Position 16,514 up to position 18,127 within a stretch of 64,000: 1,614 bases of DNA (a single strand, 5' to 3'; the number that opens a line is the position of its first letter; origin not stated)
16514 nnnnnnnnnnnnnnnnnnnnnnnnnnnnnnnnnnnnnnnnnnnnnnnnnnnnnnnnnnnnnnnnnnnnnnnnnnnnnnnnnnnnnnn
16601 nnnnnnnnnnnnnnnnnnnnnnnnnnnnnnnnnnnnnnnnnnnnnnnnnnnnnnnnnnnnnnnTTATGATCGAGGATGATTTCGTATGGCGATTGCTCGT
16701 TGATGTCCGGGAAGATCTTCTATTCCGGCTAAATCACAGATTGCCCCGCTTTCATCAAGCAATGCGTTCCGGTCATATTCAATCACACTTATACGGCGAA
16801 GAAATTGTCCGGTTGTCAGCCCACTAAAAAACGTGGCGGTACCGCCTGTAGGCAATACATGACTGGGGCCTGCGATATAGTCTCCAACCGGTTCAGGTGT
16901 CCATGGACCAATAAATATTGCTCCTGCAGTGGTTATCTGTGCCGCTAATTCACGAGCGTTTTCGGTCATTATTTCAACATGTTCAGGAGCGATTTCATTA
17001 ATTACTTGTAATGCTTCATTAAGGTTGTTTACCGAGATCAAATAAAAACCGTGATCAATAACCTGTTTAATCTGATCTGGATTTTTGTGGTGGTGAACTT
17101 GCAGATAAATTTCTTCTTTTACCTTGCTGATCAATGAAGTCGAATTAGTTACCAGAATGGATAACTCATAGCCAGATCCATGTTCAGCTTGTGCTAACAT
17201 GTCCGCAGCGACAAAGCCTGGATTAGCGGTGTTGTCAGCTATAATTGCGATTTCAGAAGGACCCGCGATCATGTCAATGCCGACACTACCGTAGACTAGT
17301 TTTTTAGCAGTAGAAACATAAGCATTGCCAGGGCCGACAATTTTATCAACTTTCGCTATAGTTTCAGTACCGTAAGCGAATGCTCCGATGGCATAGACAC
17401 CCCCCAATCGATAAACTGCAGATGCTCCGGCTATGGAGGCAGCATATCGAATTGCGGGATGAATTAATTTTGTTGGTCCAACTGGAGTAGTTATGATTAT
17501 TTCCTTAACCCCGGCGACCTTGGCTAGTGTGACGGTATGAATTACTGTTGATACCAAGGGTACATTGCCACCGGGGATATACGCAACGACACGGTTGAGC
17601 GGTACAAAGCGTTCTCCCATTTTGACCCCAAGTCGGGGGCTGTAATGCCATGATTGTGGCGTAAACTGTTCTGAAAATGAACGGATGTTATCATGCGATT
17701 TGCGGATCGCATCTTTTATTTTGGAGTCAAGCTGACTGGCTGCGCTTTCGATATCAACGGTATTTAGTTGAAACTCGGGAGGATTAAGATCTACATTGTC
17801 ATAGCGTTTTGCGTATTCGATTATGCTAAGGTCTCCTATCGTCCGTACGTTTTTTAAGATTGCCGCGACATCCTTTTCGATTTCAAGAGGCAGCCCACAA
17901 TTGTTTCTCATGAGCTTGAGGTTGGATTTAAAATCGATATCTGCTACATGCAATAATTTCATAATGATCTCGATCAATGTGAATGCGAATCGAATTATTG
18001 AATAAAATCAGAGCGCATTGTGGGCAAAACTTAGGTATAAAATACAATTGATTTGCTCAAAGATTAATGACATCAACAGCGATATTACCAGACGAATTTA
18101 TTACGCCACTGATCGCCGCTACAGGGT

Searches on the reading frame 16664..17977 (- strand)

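Call 67: search_protein_families(library=ncbifam, proteins=[window:16664-17977:-], max_evalue=1e-10)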
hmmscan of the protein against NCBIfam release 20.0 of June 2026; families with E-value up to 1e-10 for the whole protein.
window:16664-17977:- (437 aa): 2 families
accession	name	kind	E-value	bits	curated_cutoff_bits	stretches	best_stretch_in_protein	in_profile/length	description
TIGR00069.1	hisD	equivalog_domain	1.2e-139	466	243.8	1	37-432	1-393/393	histidinol dehydrogenase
NF010343.0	PRK13770.1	equivalog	5.8e-105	351.5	647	1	23-433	11-415/416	histidinol dehydrogenase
